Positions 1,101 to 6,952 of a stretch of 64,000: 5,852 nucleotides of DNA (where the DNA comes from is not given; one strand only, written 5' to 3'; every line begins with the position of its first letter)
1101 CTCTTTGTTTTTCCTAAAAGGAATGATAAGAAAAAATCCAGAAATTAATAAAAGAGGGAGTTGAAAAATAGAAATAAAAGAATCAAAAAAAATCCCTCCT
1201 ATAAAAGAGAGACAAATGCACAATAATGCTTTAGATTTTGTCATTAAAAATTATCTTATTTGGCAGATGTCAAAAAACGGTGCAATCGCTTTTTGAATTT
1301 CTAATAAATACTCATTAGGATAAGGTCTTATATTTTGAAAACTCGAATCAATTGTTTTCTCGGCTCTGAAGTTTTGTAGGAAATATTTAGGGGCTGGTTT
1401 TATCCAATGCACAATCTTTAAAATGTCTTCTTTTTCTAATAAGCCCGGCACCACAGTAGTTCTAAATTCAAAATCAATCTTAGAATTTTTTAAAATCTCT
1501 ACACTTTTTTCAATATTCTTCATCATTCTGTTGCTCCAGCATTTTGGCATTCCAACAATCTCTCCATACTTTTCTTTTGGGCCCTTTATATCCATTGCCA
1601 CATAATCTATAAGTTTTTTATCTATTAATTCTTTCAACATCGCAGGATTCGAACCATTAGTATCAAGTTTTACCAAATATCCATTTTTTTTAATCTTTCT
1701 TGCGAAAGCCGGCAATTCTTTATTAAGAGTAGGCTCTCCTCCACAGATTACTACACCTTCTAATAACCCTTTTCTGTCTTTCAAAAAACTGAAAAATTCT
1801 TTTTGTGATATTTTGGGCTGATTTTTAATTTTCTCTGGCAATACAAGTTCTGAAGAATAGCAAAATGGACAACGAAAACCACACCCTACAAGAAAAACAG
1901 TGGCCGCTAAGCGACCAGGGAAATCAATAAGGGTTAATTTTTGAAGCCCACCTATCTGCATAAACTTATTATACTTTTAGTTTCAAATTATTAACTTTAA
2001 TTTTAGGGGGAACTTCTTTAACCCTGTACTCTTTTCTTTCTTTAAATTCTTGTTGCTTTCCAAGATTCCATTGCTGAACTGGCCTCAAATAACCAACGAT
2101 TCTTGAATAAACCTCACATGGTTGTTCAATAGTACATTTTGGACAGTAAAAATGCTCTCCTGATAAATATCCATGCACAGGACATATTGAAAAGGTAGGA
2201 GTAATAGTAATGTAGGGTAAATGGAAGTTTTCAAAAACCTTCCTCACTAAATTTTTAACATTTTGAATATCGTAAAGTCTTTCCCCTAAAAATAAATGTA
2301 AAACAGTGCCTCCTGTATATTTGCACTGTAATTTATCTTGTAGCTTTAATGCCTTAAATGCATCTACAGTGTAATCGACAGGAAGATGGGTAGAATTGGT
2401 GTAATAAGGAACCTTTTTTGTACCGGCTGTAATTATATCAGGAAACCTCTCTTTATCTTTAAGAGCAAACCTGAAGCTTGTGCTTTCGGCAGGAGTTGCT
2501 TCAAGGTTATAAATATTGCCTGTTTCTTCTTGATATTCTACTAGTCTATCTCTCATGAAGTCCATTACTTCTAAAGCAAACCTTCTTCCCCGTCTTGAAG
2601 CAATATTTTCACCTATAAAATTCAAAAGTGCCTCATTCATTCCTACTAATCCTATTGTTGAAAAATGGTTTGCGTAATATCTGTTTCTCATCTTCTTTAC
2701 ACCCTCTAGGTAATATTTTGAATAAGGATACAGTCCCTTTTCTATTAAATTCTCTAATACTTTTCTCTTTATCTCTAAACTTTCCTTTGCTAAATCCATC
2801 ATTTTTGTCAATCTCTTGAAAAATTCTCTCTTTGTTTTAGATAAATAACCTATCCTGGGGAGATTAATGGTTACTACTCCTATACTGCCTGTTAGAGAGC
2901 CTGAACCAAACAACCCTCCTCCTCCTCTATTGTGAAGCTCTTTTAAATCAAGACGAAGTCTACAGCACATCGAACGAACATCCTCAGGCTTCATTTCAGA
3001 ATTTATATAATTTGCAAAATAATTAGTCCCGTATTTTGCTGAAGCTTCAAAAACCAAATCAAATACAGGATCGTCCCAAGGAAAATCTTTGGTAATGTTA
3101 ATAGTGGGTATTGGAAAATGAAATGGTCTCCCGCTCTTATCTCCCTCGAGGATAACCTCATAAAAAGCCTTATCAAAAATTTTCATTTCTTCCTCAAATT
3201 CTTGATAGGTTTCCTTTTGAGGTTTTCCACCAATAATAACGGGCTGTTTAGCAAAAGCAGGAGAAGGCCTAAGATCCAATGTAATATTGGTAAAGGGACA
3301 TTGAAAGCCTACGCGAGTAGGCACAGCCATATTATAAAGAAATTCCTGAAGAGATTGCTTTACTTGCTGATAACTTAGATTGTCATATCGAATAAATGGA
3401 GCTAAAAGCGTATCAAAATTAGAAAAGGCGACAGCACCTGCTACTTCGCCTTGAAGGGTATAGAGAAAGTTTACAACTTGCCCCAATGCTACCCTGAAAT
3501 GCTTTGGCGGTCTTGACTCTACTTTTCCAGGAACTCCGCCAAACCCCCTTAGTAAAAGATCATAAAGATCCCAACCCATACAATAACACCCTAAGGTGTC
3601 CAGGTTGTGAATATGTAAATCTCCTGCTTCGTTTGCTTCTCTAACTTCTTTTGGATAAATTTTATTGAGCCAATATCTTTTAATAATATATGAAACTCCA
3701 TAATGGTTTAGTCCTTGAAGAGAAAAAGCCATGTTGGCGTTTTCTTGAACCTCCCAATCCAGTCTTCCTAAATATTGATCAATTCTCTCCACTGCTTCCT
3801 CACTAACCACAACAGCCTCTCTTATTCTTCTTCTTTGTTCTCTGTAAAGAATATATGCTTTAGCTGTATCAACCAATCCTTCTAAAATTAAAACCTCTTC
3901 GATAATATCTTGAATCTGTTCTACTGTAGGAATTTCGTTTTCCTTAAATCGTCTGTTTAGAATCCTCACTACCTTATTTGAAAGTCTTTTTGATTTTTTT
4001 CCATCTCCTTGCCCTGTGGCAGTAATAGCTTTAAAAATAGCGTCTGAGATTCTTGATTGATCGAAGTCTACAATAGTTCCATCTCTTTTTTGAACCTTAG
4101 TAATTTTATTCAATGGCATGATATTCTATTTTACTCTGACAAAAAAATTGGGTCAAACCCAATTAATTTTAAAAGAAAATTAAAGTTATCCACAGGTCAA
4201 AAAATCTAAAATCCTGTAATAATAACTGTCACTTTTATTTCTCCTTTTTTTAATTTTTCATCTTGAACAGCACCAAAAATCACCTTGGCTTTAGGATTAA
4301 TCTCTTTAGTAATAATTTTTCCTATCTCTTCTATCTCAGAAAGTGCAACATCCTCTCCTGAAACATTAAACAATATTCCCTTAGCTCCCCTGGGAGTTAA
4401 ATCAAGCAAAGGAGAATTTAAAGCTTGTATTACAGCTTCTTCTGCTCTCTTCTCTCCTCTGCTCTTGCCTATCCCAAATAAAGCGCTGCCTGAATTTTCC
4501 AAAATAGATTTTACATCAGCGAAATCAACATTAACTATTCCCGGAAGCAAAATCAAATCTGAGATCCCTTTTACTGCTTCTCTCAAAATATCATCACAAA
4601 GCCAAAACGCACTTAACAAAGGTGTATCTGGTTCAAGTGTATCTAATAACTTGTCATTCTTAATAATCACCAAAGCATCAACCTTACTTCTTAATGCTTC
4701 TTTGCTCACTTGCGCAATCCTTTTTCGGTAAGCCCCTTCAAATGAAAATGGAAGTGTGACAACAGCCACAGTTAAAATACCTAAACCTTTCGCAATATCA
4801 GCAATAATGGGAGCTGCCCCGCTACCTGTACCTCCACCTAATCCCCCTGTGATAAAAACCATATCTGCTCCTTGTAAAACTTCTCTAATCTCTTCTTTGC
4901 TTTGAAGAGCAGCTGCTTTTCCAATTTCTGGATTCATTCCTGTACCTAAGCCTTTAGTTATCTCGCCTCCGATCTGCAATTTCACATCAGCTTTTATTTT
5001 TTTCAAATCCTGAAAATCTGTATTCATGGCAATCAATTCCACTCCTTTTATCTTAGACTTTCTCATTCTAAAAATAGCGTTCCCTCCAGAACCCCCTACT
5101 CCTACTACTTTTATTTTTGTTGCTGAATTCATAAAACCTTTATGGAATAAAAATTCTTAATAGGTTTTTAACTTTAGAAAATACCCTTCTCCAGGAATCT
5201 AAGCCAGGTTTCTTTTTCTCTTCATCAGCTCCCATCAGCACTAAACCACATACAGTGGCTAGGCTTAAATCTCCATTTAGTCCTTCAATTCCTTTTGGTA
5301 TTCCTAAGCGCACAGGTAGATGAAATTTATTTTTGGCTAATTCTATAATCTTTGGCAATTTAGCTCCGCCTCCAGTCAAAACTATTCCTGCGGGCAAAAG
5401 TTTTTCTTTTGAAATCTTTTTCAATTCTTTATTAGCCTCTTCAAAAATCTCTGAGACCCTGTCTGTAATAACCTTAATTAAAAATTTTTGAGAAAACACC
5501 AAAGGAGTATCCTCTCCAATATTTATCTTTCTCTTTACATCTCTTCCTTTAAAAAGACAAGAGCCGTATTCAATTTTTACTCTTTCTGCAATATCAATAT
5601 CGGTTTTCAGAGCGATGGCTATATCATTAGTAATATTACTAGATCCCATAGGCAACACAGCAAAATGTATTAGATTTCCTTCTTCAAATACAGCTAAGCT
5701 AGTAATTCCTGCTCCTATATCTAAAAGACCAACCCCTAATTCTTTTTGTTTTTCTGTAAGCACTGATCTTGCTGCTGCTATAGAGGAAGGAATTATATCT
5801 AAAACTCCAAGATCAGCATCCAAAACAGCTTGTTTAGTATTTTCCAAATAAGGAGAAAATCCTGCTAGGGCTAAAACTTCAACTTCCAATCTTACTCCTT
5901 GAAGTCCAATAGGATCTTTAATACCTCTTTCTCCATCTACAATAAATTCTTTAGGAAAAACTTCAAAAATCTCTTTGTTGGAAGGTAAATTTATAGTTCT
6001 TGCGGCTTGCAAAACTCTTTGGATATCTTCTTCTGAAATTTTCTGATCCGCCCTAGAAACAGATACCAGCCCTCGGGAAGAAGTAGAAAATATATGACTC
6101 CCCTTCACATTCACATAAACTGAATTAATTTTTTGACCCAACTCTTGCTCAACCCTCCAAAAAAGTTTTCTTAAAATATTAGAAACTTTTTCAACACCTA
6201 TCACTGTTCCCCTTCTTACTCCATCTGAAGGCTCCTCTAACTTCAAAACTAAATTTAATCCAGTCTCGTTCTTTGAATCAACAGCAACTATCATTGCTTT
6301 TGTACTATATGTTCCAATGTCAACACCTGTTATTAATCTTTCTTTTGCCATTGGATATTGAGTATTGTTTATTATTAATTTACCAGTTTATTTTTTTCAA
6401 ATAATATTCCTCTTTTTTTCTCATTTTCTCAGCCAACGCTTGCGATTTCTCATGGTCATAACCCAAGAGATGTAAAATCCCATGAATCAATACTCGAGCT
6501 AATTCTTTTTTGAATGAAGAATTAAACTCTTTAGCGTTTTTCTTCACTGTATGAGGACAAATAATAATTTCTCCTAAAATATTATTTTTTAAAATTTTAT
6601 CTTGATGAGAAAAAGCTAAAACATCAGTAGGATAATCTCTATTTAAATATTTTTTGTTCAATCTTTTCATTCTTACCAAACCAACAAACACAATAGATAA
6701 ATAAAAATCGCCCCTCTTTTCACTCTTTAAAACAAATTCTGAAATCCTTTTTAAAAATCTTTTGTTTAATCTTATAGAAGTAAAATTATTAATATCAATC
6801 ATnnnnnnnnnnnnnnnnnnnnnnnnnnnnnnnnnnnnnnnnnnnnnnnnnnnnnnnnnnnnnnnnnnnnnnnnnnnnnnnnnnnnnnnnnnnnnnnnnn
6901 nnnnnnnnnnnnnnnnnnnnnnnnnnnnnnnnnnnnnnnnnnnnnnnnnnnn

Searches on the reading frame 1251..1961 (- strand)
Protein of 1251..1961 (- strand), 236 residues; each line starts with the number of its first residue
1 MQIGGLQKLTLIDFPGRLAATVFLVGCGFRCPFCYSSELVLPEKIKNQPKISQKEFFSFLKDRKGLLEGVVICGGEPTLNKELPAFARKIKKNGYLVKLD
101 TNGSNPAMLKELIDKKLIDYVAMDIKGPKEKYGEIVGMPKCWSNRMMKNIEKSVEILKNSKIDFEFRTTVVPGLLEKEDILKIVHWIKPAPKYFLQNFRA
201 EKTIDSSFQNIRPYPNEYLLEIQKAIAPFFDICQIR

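Call 39: search_protein_families(library=pfam, proteins=[window:1251-1961:-], max_evalue=0.01)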
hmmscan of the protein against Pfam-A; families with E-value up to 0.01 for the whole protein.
window:1251-1961:- (236 aa): 2 families
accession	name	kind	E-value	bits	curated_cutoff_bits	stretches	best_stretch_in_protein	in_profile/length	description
PF04055.27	Radical_SAM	-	2.2e-19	70.7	29.5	1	23-186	3-165/166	Radical SAM superfamily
PF13353.11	Fer4_12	-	1.3e-08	35.6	22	1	20-128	8-116/137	4Fe-4S single cluster domain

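Call 54: find_encoding_contigs(protein=window:1251-1961:-, flank=10000, max_places=1)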
Protein window:1251-1961:- (236 aa): 7 contigs read that carry it; 1 place shown.
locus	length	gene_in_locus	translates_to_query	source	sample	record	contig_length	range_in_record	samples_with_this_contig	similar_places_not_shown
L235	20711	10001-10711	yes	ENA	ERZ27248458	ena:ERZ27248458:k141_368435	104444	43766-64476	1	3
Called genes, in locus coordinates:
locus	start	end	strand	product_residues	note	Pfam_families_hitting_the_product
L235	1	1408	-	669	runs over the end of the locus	PF17757:UvrB_inter, PF02559:CarD_TRCF_RID, PF00176:SNF2-rel_dom (weak), PF00270:DEAD, PF04851:ResIII, PF00271:Helicase_C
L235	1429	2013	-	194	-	PF01195:Pept_tRNA_hydro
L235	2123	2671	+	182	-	PF10502:Peptidase_S26, PF00717:Peptidase_S24 (weak)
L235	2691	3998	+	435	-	PF13393:tRNA-synt_His, PF00587:tRNA-synt_2b, PF03129:HGTP_anticodon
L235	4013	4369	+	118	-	PF11969:DcpS_C, PF01230:HIT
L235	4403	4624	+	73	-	-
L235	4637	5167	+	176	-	PF09424:YqeY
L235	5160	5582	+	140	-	PF02130:YbeY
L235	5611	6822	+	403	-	PF02491:SHS2_FTSA, PF11104:PilM_2 (weak), PF06723:MreB_Mbl, PF14450:FtsA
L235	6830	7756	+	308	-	PF00091:Tubulin, PF12327:FtsZ_C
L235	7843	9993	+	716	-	PF03477:ATP-cone, PF13597:NRDD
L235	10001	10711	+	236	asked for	PF13353:Fer4_12, PF04055:Radical_SAM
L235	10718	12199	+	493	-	PF13567:DUF4131, PF03772:Competence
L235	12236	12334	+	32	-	-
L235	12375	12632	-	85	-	-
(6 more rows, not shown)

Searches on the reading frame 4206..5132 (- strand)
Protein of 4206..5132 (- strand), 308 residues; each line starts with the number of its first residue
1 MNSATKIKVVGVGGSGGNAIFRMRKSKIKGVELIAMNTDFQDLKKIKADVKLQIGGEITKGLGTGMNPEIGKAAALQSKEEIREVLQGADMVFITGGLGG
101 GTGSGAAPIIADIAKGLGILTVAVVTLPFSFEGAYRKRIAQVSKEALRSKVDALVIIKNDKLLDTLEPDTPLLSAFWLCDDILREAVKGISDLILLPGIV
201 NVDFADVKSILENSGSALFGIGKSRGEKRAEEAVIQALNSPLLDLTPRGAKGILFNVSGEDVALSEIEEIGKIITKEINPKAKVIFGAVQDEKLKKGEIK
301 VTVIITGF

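Call 41: search_protein_families(library=pfam, proteins=[window:4206-5132:-], max_evalue=0.01)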
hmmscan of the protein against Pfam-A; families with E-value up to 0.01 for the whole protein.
window:4206-5132:- (308 aa): 3 families
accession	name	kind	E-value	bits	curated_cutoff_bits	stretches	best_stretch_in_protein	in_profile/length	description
PF00091.31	Tubulin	-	2.8e-44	152.1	33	1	6-165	1-188/190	Tubulin/FtsZ family, GTPase domain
PF12327.13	FtsZ_C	-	1.9e-27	95.9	27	1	215-308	1-94/95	FtsZ family, C-terminal domain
PF13460.12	NAD_binding_10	-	0.0021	18.4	27.2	1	76-162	48-136/184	NAD(P)H-binding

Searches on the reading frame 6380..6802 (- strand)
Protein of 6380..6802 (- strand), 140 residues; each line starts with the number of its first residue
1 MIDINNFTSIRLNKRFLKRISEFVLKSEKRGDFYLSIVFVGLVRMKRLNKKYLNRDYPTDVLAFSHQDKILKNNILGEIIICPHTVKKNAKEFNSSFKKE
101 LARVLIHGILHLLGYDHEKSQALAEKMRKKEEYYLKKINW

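Call 39: search_protein_families(library=pfam, proteins=[window:6380-6802:-], max_evalue=0.01)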
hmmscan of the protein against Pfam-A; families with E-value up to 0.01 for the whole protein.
window:6380-6802:- (140 aa): 1 family
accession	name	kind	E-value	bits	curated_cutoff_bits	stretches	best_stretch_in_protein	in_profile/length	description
PF02130.23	YbeY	-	2.2e-34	118.6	25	1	15-137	9-128/129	Endoribonuclease YbeY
